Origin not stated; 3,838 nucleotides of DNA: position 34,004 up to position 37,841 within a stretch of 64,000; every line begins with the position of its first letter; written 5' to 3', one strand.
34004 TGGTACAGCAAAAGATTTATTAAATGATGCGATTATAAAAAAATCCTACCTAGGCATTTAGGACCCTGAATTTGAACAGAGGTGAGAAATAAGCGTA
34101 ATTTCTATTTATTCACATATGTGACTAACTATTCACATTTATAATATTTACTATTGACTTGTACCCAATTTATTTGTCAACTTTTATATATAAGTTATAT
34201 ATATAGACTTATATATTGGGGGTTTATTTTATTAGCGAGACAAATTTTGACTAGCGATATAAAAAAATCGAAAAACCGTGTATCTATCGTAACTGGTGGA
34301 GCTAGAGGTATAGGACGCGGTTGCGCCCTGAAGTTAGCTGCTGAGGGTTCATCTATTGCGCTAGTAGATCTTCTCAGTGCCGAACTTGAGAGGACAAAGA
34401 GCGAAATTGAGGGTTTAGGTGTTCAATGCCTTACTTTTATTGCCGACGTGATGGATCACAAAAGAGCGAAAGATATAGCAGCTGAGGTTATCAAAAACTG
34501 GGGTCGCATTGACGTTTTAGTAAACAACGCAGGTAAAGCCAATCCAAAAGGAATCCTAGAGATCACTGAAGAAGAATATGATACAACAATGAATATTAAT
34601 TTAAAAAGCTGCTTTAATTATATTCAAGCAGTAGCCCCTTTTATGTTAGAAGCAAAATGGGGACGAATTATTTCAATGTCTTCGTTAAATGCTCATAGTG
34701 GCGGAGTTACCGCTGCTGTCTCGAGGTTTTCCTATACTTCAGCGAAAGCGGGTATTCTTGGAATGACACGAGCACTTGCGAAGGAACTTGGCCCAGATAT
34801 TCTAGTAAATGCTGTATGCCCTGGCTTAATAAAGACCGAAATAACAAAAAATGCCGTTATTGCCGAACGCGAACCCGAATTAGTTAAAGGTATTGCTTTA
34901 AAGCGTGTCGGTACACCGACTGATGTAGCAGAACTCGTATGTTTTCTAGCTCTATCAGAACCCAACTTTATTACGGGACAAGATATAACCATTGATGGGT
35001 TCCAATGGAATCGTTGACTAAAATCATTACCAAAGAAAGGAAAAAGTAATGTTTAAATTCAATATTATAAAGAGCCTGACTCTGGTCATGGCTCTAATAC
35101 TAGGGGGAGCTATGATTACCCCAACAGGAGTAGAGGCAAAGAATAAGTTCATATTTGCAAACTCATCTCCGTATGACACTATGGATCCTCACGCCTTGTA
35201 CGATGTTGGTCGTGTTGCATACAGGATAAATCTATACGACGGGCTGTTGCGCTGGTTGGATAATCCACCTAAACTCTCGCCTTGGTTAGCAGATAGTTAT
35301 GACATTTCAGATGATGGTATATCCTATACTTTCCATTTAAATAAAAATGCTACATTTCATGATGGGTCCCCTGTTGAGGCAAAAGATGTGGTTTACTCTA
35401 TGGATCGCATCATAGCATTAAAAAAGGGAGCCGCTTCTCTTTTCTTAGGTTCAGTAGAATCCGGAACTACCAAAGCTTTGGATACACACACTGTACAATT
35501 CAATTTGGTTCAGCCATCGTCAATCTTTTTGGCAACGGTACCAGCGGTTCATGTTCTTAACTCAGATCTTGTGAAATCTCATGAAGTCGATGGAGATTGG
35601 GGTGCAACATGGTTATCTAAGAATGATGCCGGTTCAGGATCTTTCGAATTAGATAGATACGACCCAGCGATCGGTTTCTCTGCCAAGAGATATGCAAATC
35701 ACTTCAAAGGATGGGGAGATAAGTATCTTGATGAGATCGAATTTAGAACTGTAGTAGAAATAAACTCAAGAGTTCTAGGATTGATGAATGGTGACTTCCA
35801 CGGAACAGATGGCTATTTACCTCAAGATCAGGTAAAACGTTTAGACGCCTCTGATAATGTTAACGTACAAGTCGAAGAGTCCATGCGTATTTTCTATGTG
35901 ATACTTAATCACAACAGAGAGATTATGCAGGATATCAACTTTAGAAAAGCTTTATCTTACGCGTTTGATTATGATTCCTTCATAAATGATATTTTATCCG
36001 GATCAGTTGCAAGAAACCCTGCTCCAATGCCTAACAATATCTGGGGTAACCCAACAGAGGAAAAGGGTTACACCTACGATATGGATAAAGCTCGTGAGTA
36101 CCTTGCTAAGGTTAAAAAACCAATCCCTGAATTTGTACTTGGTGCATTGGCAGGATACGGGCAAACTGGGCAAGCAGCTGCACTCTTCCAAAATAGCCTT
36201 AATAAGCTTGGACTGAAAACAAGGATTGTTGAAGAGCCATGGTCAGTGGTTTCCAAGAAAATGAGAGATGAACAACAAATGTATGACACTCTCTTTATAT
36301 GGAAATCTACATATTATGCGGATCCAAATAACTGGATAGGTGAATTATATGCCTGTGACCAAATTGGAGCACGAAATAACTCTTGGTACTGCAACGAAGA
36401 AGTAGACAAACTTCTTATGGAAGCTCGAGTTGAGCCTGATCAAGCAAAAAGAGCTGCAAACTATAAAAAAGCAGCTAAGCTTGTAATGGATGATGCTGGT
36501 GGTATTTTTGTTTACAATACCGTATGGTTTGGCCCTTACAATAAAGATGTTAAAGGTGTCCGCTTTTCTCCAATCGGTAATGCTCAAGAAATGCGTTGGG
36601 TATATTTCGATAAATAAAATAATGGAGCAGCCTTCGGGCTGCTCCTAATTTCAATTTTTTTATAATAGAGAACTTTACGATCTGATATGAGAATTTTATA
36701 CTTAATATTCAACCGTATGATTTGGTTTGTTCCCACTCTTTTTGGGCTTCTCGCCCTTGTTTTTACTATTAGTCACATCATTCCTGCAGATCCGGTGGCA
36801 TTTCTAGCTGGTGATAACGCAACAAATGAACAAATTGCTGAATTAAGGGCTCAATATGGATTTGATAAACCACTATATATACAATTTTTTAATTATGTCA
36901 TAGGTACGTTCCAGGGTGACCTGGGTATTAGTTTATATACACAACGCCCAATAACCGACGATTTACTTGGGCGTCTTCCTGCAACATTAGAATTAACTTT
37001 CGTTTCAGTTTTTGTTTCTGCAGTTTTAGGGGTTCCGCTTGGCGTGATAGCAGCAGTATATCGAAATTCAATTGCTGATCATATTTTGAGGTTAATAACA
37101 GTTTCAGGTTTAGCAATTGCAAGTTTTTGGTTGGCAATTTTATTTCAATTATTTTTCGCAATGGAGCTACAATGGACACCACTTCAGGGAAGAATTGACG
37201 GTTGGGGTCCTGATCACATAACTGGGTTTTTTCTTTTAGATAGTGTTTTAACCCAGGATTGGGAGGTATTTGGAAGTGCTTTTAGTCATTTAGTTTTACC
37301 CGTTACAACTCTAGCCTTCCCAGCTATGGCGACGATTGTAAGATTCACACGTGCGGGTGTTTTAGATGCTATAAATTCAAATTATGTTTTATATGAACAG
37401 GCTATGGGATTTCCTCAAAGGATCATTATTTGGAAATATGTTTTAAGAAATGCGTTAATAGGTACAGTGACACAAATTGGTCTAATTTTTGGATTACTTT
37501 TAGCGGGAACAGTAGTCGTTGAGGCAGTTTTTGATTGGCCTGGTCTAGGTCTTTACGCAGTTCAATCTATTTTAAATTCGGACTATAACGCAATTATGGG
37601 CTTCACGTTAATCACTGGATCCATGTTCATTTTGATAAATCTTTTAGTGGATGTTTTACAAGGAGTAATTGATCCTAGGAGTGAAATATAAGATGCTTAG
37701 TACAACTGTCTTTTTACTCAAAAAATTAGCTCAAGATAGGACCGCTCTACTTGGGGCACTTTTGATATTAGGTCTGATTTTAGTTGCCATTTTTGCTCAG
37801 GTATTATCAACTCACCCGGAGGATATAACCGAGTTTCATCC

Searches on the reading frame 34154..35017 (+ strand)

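Call 3: search_protein_families(library=pfam, proteins=[window:34154-35017:+])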
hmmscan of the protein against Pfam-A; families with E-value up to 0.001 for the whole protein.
window:34154-35017:+ (287 aa): 4 families
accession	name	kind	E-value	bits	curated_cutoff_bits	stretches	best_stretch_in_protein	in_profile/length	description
PF13561.12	adh_short_C2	-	2.9e-57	194.4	27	1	50-282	3-233/236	Enoyl-(Acyl carrier protein) reductase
PF00106.31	adh_short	-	2.9e-52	177.4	26.6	1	43-234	2-190/195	short chain dehydrogenase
PF08659.16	KR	-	2.8e-07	31.1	22.6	1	45-183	4-142/180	KR domain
PF23441.1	SDR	-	0.00025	21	27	0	195-282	164-253/258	SDR-like rossmann domain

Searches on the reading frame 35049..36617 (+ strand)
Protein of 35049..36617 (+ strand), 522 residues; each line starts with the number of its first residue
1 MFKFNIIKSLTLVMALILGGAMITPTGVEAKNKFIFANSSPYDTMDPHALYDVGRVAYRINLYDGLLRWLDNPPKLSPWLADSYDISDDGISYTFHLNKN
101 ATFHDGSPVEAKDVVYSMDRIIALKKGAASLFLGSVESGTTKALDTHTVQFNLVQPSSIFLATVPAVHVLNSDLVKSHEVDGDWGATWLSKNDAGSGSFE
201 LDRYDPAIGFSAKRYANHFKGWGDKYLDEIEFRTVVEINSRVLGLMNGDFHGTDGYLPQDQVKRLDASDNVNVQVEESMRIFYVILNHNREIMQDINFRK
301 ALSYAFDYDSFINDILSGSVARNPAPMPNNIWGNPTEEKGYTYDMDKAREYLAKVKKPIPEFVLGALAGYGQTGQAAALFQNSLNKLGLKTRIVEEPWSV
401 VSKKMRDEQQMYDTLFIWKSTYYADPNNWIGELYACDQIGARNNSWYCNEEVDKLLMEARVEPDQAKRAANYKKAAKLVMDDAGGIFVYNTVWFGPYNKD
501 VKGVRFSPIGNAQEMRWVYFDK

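Call 3: search_protein_families(library=pfam, proteins=[window:35049-36617:+])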
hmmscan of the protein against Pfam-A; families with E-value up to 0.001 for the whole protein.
window:35049-36617:+ (522 aa): 1 family
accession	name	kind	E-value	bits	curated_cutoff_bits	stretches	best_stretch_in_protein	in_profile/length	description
PF00496.27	SBP_bac_5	-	1.9e-70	238.3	32.4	1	75-439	1-366/368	Bacterial extracellular solute-binding proteins, family 5 Middle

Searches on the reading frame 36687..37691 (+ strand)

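Call 58: search_protein_families(library=pfam, proteins=[window:36687-37691:+], max_evalue=0.00001)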
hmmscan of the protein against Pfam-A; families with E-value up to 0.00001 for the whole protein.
window:36687-37691:+ (334 aa): 2 families
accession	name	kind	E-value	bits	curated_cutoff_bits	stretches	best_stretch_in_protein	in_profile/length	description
PF00528.27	BPD_transp_1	-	1.5e-37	129.6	26.4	1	115-331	1-181/184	Binding-protein-dependent transport system inner membrane component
PF19300.4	BPD_transp_1_N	-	7.5e-11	42.7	23.8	1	6-104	4-114/114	Binding-prot-dependent transport system membrane comp, N-term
